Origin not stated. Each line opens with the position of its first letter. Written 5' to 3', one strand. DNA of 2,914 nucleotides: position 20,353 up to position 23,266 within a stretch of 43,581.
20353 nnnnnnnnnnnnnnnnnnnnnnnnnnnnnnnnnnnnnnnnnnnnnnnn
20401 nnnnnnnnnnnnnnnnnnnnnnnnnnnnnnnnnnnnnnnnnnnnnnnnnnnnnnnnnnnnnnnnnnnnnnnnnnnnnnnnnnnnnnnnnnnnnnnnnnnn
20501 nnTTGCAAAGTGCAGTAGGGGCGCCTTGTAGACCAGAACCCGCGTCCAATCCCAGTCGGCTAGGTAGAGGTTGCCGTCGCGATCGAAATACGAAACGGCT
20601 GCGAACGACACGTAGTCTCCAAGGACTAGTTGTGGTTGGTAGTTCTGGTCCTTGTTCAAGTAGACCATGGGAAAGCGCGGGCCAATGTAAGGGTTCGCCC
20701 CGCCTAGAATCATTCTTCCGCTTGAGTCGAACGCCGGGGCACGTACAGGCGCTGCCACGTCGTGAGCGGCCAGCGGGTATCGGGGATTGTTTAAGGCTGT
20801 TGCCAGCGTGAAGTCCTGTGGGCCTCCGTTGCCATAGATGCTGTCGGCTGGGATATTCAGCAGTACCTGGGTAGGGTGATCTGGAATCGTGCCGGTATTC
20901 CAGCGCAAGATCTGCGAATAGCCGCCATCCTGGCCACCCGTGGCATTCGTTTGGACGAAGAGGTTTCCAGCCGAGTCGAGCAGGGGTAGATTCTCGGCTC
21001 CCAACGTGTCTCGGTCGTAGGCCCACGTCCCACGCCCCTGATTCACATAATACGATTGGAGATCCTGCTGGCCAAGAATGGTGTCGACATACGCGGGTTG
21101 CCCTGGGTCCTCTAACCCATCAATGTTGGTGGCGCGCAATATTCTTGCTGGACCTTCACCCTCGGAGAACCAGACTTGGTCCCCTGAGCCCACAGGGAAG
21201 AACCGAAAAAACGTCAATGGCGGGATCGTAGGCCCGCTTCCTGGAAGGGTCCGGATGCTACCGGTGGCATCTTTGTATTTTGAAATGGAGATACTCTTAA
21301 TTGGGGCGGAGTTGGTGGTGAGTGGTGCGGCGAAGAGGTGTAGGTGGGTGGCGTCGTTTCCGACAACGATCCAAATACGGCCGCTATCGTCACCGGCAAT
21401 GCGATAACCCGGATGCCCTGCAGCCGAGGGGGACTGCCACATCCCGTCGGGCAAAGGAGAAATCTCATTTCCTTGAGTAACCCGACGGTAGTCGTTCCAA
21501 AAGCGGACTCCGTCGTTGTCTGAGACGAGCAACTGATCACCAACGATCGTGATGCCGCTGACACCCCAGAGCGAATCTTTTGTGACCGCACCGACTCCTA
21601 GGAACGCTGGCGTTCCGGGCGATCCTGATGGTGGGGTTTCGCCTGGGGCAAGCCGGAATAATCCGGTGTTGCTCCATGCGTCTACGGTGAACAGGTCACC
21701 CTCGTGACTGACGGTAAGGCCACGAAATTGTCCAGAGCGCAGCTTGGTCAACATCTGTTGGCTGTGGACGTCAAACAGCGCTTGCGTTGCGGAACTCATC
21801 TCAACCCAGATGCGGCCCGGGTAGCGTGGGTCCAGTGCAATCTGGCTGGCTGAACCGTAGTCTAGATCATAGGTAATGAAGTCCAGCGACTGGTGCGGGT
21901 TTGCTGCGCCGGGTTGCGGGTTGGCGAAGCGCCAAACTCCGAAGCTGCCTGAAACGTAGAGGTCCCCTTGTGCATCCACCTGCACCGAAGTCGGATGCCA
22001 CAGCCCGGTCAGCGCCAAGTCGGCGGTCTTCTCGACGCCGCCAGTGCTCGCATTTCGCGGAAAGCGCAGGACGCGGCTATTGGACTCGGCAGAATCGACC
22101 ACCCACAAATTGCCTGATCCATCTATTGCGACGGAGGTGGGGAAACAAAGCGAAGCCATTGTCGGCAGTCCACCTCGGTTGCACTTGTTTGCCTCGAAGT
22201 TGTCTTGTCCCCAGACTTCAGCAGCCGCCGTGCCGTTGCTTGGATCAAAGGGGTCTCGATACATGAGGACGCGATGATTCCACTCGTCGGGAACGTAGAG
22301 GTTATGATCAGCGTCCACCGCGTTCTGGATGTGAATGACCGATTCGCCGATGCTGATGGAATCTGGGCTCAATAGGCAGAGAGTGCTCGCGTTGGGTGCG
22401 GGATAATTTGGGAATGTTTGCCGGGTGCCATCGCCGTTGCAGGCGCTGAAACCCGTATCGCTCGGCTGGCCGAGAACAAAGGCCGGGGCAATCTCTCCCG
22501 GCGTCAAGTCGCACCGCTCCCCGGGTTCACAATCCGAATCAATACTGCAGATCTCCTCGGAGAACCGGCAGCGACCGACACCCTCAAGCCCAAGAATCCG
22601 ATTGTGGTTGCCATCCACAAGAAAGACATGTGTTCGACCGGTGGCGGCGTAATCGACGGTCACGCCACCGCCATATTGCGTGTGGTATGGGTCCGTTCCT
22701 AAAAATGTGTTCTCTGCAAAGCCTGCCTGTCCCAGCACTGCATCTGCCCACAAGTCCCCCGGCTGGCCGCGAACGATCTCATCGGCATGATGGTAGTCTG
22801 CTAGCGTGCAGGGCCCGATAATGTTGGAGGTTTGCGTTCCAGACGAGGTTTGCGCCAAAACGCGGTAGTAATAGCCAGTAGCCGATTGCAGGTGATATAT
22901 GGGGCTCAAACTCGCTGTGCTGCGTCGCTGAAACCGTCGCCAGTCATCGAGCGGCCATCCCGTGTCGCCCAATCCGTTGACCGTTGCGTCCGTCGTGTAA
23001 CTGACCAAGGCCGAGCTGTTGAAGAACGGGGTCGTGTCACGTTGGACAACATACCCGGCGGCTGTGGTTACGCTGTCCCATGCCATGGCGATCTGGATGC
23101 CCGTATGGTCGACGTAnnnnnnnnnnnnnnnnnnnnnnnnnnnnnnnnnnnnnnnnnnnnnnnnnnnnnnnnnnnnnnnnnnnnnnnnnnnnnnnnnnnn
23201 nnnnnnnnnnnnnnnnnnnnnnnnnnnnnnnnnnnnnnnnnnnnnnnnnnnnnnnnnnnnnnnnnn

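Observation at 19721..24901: About 1715-aa lectin/propeller surface protein with three Pro/Thr linkers and a possible lipobox, embedded among GT39-like genes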

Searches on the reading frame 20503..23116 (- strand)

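Call 18: find_homologous_proteins(query=window:20503-23116:-, max_evalue=0.001)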
Query window:20503-23116:- (871 aa): 196 proteins with E <= 0.001 among 8000 candidates; the best 120 are listed.
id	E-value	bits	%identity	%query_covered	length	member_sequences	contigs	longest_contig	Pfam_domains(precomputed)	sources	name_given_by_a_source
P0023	1.4e-291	988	54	99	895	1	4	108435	PF01436.28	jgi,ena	-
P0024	3.5e-290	984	54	100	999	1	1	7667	PF01436.28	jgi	jgi:hypothetical protein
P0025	5.6e-287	973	53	100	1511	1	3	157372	PF13385.14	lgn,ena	-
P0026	7.0e-279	946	52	100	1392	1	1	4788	PF13385.14,PF01436.28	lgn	-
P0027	2.1e-275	935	51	100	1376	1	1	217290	PF13385.14,PF01436.28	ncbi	-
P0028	1.3e-273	929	51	99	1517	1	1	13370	PF13385.14,PF01436.28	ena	-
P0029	1.6e-266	905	51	100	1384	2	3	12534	PF13385.14,PF01436.28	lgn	-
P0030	2.6e-128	448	34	99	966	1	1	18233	PF01436.28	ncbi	-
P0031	1.2e-121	426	32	100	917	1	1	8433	PF01436.28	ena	-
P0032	1.0e-100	357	31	78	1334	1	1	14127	PF01436.28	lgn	-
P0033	9.7e-96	340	32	99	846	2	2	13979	PF07494.18,PF01436.28,PF25021.2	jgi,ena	-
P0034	9.9e-92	327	32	95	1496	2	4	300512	PF13385.14,PF01436.28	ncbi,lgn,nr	ncbi:MAG: hypothetical protein HYR72_26380 [Deltaproteobacteria bacterium]|nr:hypothetical protein [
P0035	1.2e-82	297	29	31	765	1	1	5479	PF07494.18,PF06977.18,PF01731.27,PF13449.13,PF20067.6,PF22807.3,PF01436.28,PF25021.2,PF06739.18,PF08450.19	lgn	-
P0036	4.9e-76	275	32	86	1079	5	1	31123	PF07494.18,PF13948.12,PF01436.28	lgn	-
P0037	3.4e-74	269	33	86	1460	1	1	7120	PF07705.18,PF01436.28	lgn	-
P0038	6.2e-73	265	32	87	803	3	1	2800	PF07494.18,PF01436.28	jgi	jgi:DNA-binding beta-propeller fold protein YncE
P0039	6.2e-72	261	31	87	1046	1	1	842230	PF22073.3,PF15780.12,PF01436.28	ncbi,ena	-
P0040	6.5e-72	261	38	38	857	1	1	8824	PF01436.28,PF08450.19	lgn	-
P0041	7.5e-72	261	32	86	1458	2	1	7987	PF18998.7,PF07705.18,PF01436.28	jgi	jgi:subtilase family serine protease/sugar lactone lactonase YvrE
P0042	1.9e-71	260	37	43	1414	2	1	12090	PF01833.31,PF01436.28,PF08450.19,PF20144.6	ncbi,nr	ncbi:MAG TPA: IPT/TIG domain-containing protein [Thermoanaerobaculia bacterium]|nr:IPT/TIG domain-co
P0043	9.1e-71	258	31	87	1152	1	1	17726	PF01436.28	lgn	-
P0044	1.1e-69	254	32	86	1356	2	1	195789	PF07705.18,PF01436.28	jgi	jgi:hypothetical protein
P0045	8.9e-69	251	32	86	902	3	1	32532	PF01436.28,PF25021.2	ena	-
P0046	2.3e-68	250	31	86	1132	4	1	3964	PF22073.3,PF15780.12,PF07610.18,PF01436.28,PF12371.15,PF25021.2,PF22544.3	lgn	-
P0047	4.7e-68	249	34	42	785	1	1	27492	PF00754.32,PF22633.4,PF01436.28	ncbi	-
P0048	3.8e-67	246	39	32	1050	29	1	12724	PF01436.28,PF25021.2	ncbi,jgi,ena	-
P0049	2.0e-66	243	31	27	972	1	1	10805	PF06977.18,PF13449.13,PF01436.28,PF25021.2,PF06739.18,PF08450.19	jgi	jgi:sugar lactone lactonase YvrE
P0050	1.2e-64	237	32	86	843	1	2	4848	PF01436.28,PF08450.19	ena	-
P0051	1.8e-62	230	31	87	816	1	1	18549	PF01436.28,PF06739.18,PF08450.19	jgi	jgi:hypothetical protein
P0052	3.4e-62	229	32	86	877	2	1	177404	PF01436.28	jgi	-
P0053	1.9e-61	227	48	10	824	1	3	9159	PF06977.18,PF20067.6,PF01436.28,PF25021.2,PF06739.18,PF08450.19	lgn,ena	-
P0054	2.9e-61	226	27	31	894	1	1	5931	PF06977.18,PF01731.27,PF13449.13,PF22807.3,PF01436.28,PF25021.2,PF06739.18,PF08450.19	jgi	jgi:sugar lactone lactonase YvrE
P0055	8.1e-61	225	30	86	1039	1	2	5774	PF01436.28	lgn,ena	-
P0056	1.8e-60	223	31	86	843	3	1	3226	PF01436.28,PF25021.2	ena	-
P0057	9.3e-59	218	30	86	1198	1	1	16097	PF13385.14,PF01436.28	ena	-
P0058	1.9e-58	217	31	86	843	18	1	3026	PF01436.28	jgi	jgi:DNA-binding beta-propeller fold protein YncE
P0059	2.3e-58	216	29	87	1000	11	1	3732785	PF01436.28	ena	-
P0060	8.5e-58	215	37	32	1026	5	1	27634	PF01436.28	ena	-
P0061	2.4e-57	213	30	86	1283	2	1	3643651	PF01436.28,PF25021.2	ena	-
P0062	2.4e-57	213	31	87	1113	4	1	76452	PF01436.28,PF25021.2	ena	-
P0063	2.9e-57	213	30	86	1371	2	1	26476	PF01436.28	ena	-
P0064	3.8e-57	212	38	32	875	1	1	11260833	PF01436.28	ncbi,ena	-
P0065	3.8e-57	212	29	87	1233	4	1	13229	PF23598.2,PF00560.40,PF12799.14,PF13855.13,PF01436.28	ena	-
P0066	9.5e-57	211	30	86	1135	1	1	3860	PF13205.13,PF01436.28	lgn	-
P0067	1.5e-56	211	29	86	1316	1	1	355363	PF23598.2,PF00560.40,PF12799.14,PF13855.13,PF23211.1,PF01436.28,PF08450.19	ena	-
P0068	2.0e-56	210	29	88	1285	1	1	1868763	PF01436.28,PF25021.2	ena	-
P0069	6.6e-56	208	30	87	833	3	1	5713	PF01436.28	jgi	jgi:hypothetical protein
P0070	9.4e-56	208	28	87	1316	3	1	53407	PF23598.2,PF24758.2,PF00560.40,PF12799.14,PF13855.13,PF01436.28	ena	-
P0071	1.7e-55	207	29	86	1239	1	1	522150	PF01436.28,PF25021.2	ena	-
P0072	2.2e-55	207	39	15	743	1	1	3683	PF07494.18,PF06977.18,PF01731.27,PF22807.3,PF02393.22,PF03622.20,PF24684.2,PF03022.23,PF01436.28,PF08450.19,PF05787.20,PF21070.3,PF13449.13,PF20067.6,PF25021.2,PF26971.1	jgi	jgi:sugar lactone lactonase YvrE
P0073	3.1e-55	206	27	47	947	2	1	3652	PF22807.3,PF01436.28,PF25021.2,PF06739.18,PF08450.19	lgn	-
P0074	8.2e-55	205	30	86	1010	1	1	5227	PF01436.28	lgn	-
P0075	2.0e-54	203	29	86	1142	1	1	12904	PF01436.28,PF25021.2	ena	-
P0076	2.9e-54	203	30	86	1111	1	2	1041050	PF01436.28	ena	-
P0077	2.2e-53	200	35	15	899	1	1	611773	PF01436.28,PF25021.2,PF06739.18,PF08450.19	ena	-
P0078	4.2e-53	199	29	86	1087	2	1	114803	PF13431.13,PF13414.13,PF13371.13,PF00515.35,PF13424.13,PF13428.13,PF01436.28,PF13181.13,PF07719.24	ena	-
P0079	1.8e-52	197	30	86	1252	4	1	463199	PF01436.28,PF25021.2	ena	-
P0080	3.0e-52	196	32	32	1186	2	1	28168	PF07494.18,PF06977.18,PF01731.27,PF22807.3,PF02393.22,PF01436.28,PF08450.19,PF05787.20,PF18962.8,PF13449.13,PF20067.6,PF25021.2,PF06739.18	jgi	jgi:DNA-binding beta-propeller fold protein YncE/fibronectin type 3 domain-containing protein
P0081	3.2e-52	196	35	17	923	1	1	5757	PF22073.3,PF15780.12,PF07610.18,PF22807.3,PF01436.28,PF25021.2,PF06739.18,PF22544.3,PF08450.19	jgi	jgi:sugar lactone lactonase YvrE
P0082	2.4e-51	193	45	11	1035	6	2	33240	PF22073.3,PF24771.4,PF15780.12,PF06977.18,PF13449.13,PF22807.3,PF01436.28,PF25021.2,PF06739.18,PF22544.3,PF08450.19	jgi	jgi:sugar lactone lactonase YvrE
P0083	4.2e-51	192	30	86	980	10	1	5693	PF01436.28,PF25021.2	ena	-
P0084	4.7e-51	192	29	32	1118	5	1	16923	PF01731.27,PF01436.28,PF25021.2,PF06739.18,PF22544.3,PF08450.19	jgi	-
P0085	1.7e-50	190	40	10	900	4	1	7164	PF01731.27,PF22807.3,PF01436.28,PF25021.2,PF06739.18,PF08450.19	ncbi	-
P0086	1.9e-50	190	32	62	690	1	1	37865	PF01436.28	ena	-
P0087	3.3e-50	189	30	86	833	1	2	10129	PF00404.25,PF01436.28,PF25021.2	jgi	-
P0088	6.1e-50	189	29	87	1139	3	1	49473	PF00395.26,PF01436.28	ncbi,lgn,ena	ncbi:MAG TPA: S-layer homology domain-containing protein [Chloroflexia bacterium]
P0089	1.4e-49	187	29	86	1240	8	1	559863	PF01436.28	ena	-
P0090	4.9e-49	186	30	58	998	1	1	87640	PF00801.27,PF01436.28,PF18911.7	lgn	-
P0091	1.3e-48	184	29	86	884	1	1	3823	PF01436.28,PF06739.18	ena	-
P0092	1.6e-48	184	29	86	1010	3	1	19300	PF01436.28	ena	-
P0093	6.7e-48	182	29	86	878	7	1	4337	PF01436.28,PF25021.2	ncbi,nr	ncbi:MAG: hypothetical protein J4O04_04800, partial [Chloroflexi bacterium]|nr:hypothetical protein 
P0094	4.5e-47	179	41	32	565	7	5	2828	PF01436.28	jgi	-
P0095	5.2e-47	179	32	31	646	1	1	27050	PF01436.28,PF25021.2,PF06739.18,PF08450.19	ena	-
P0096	8.0e-47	178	29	30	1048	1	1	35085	PF13449.13,PF20067.6,PF22807.3,PF01436.28,PF25021.2,PF06739.18,PF08450.19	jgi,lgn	jgi:uncharacterized protein (TIGR03437 family)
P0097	9.9e-47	178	29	86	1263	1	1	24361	PF01436.28,PF08450.19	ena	-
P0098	1.4e-45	174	43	15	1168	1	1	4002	PF05787.20,PF11617.14,PF21070.3,PF22807.3,PF01436.28,PF25021.2,PF08450.19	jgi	jgi:hypothetical protein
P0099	3.3e-45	173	27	71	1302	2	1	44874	PF22073.3,PF01436.28,PF25021.2,PF06739.18,PF22544.3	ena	-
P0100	6.0e-45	172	31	26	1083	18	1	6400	PF23500.2,PF20067.6,PF22807.3,PF01436.28,PF25021.2,PF06739.18,PF08450.19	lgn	-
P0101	1.4e-44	171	28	87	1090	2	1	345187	PF00395.26,PF01436.28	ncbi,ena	ncbi:MAG TPA: S-layer homology domain-containing protein [Chloroflexia bacterium]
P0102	1.8e-44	171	29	87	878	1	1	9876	PF01436.28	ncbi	-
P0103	2.8e-43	167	27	86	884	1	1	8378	PF01436.28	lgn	-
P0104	2.2e-42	164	25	75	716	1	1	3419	PF07494.18,PF01731.27,PF23500.2,PF22807.3,PF24684.2,PF03022.23,PF01436.28,PF08450.19,PF05787.20,PF20844.3,PF13449.13,PF25021.2,PF26971.1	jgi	-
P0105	1.0e-41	161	27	86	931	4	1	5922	PF17957.8,PF01436.28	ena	-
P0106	1.4e-41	161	29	86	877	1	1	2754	PF01436.28,PF08450.19,PF16656.12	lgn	-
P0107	1.6e-41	161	28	33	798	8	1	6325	PF22073.3,PF15780.12,PF06977.18,PF13449.13,PF01436.28,PF25021.2,PF06739.18,PF08450.19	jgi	jgi:sugar lactone lactonase YvrE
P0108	5.6e-41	159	42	13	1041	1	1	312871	PF22807.3,PF01436.28,PF25021.2,PF06739.18,PF08450.19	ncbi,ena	-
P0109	3.0e-40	157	29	92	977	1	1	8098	PF01436.28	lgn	-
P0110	1.1e-39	155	34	14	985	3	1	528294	PF01731.27,PF13449.13,PF03022.23,PF01436.28,PF25021.2,PF06739.18,PF08450.19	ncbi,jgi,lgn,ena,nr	ncbi:MAG TPA: NHL repeat-containing protein [Candidatus Binataceae bacterium]|nr:NHL repeat-containi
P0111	2.2e-39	154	29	31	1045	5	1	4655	PF13449.13,PF20067.6,PF22807.3,PF01436.28,PF25021.2,PF06739.18,PF08450.19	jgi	-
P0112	2.8e-39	153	29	32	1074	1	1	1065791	PF20067.6,PF01436.28,PF25021.2,PF06739.18,PF22544.3,PF08450.19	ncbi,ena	-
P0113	3.5e-39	153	28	32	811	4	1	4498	PF01731.27,PF13449.13,PF20067.6,PF22807.3,PF01436.28,PF25021.2,PF06739.18,PF08450.19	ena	-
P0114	3.2e-38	150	42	10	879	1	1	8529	PF07494.18,PF23500.2,PF22807.3,PF24684.2,PF03022.23,PF01436.28,PF08450.19,PF24565.2,PF05787.20,PF21070.3,PF13449.13,PF25021.2,PF06739.18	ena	-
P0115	1.1e-37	148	28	87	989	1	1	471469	PF00404.25,PF01436.28,PF18884.6,PF08450.19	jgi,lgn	jgi:hypothetical protein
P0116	1.9e-37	147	33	19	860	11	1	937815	PF07494.18,PF06977.18,PF23500.2,PF20067.6,PF22807.3,PF01436.28,PF25021.2,PF06739.18,PF08450.19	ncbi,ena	-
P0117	2.6e-36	144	29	32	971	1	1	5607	PF06977.18,PF01731.27,PF22807.3,PF01436.28,PF22544.3,PF08450.19,PF22073.3,PF05787.20,PF15780.12,PF13449.13,PF22066.3,PF25021.2,PF06739.18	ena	-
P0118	1.2e-35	141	35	13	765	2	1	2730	PF01436.28,PF25021.2,PF06739.18,PF08450.19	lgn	-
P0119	9.9e-35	138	30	23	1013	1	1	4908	PF01731.27,PF13449.13,PF22807.3,PF01436.28,PF25021.2,PF08450.19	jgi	jgi:uncharacterized protein (TIGR03437 family)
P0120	2.2e-34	137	30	30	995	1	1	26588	PF23500.2,PF13449.13,PF22807.3,PF24684.2,PF01436.28,PF25021.2,PF26971.1,PF08450.19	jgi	jgi:sugar lactone lactonase YvrE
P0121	1.1e-31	128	34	31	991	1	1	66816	PF01436.28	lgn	-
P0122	2.1e-31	127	30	33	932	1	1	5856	PF13449.13,PF24684.2,PF01436.28,PF25021.2,PF06739.18,PF08450.19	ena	-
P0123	1.5e-30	124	39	14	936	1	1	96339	PF01436.28,PF25021.2,PF06739.18,PF08450.19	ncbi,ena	-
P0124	7.2e-30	122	45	11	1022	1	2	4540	PF07494.18,PF13449.13,PF22807.3,PF01436.28,PF25021.2,PF08450.19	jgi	jgi:uncharacterized protein (TIGR03437 family)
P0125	1.2e-29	121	39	11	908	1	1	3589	PF01436.28,PF25021.2,PF06739.18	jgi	jgi:hypothetical protein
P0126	6.3e-29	119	36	14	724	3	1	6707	PF06977.18,PF01436.28,PF25021.2,PF06739.18,PF08450.19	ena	-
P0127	1.5e-28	118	30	27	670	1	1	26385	PF01731.27,PF22807.3,PF01436.28,PF25021.2,PF08450.19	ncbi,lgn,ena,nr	ncbi:MAG: NHL repeat-containing protein [Acidobacteria bacterium]|nr:NHL repeat-containing protein [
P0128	2.4e-28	117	28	66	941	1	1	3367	PF01436.28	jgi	jgi:hypothetical protein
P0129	3.2e-28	117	35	28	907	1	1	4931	PF01436.28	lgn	-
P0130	4.4e-28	116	34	30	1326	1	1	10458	PF01436.28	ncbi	ncbi:MAG: hypothetical protein ABIG95_01060 [Candidatus Woesearchaeota archaeon]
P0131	1.1e-27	115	31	31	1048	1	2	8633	PF22073.3,PF15780.12,PF01436.28,PF12371.15,PF25021.2,PF06739.18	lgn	-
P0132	2.2e-27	114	37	14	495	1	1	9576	PF01731.27,PF20067.6,PF01436.28,PF25021.2,PF08450.19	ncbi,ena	-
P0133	2.5e-27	114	27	32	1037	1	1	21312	PF24684.2,PF01436.28,PF25021.2,PF06739.18,PF08450.19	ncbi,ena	-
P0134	2.7e-27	114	42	10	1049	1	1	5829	PF01436.28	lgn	-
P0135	5.4e-27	113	34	31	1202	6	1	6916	PF02494.23,PF01436.28,PF08450.19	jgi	jgi:hypothetical protein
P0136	1.7e-26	111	30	24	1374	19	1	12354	PF06977.18,PF09962.15,PF01436.28,PF25021.2,PF06739.18,PF22544.3,PF08450.19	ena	-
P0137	1.0e-25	108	40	9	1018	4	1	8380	PF22807.3,PF01436.28,PF25021.2,PF06739.18,PF08450.19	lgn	-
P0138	1.0e-25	108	35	17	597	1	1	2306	PF03022.23,PF01436.28,PF25021.2,PF08450.19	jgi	-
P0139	1.7e-25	108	35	31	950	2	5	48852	PF01436.28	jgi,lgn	jgi:hypothetical protein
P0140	3.1e-25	107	29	31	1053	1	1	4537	PF07494.18,PF01436.28,PF25021.2,PF06739.18,PF08450.19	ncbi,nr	ncbi:MAG: hypothetical protein KIT83_21530, partial [Bryobacterales bacterium]|nr:hypothetical prote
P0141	3.4e-25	107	38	14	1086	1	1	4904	PF20067.6,PF01436.28,PF25021.2,PF06739.18,PF08450.19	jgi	jgi:uncharacterized protein (TIGR03437 family)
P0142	1.4e-24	105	36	11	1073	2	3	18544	PF07494.18,PF01436.28,PF25021.2,PF08450.19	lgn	-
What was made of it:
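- They carry different accessory modules: LamG, SLH, LRR, CARDB, dockerin and the T9SS C-terminal domain (call 18).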

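Call 22: find_encoding_contigs(protein=P0027, flank=10000, max_places=2)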
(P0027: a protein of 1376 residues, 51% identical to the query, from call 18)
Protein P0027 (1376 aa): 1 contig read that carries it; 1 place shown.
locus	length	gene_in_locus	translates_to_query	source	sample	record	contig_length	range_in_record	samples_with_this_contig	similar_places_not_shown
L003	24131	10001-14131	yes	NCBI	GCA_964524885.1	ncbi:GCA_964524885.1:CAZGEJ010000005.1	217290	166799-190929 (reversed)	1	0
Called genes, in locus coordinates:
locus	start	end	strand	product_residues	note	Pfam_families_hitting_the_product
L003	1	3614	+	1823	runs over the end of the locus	PF00270:DEAD, PF00271:Helicase_C, PF09369:MZB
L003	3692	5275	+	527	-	PF05277:DUF726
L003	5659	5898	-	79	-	PF04255:DUF433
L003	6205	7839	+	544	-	PF00890:FAD_binding_2 (weak), PF01266:DAO, PF01593:Amino_oxidase, PF01946:Thi4 (faint), PF03486:HI0933_like (faint), PF07992:Pyr_redox_2 (faint), PF12831:FAD_oxidored (weak), PF13450:NAD_binding_8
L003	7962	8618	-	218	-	-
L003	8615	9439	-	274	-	-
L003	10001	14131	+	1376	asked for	PF01436:NHL (faint), PF13385:Laminin_G_3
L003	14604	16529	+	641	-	PF13522:GATase_6, PF13537:GATase_7, PF12481:DUF3700 (weak), PF00733:Asn_synthase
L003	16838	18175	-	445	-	-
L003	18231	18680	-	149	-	PF08327:AHSA1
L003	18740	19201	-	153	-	PF00903:Glyoxalase, PF22677:Ble-like_N (weak)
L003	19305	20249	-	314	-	PF04542:Sigma70_r2, PF08281:Sigma70_r4_2, PF22233:PhyR_sigma-like (faint), PF12680:SnoaL_2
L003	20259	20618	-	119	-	PF07237:DUF1428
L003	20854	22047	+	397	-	PF13378:MR_MLE_C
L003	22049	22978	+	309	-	PF01210:NAD_Gly3P_dh_N (weak), PF02254:TrkA_N (weak), PF02558:ApbA, PF02737:3HCDH_N (weak), PF03446:NAD_binding_2 (weak), PF03721:UDPG_MGDP_dh_N, PF08546:ApbA_C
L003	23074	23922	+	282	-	-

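Call 23: find_encoding_contigs(protein=P0025, flank=10000, max_places=2)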
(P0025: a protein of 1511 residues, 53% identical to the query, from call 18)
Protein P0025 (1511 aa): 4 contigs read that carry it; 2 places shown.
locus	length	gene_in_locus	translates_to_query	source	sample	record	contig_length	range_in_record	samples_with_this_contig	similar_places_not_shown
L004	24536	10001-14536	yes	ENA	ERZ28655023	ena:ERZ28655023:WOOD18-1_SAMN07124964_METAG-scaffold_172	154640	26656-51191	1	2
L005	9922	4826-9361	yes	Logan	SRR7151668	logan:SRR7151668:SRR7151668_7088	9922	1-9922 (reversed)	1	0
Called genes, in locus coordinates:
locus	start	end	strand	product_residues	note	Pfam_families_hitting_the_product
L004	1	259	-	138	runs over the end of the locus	PF05523:FdtA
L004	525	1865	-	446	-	PF00501:AMP-binding, PF13193:AMP-binding_C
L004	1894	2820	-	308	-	PF13489:Methyltransf_23, PF08241:Methyltransf_11, PF08242:Methyltransf_12, PF13649:Methyltransf_25 (weak), PF13847:Methyltransf_31 (weak)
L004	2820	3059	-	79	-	PF00550:PP-binding (faint)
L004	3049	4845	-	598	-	-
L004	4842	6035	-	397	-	PF01575:MaoC_dehydratas, PF13452:FAS1_DH_region, PF00106:adh_short, PF08659:KR, PF13561:adh_short_C2, PF23441:SDR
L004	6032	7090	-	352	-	PF08545:ACP_syn_III, PF08541:ACP_syn_III_C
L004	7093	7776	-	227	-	PF00753:Lactamase_B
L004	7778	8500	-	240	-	PF00106:adh_short, PF01370:Epimerase (weak), PF08659:KR (weak), PF13561:adh_short_C2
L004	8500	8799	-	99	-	-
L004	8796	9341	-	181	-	PF13302:Acetyltransf_3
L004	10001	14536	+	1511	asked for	PF13385:Laminin_G_3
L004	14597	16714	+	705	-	PF13231:PMT_2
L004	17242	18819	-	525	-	-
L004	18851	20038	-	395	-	PF01757:Acyl_transf_3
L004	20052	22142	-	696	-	PF13231:PMT_2, PF13431:TPR_17 (faint), PF07719:TPR_2 (faint)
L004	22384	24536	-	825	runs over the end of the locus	-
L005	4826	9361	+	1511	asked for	PF13385:Laminin_G_3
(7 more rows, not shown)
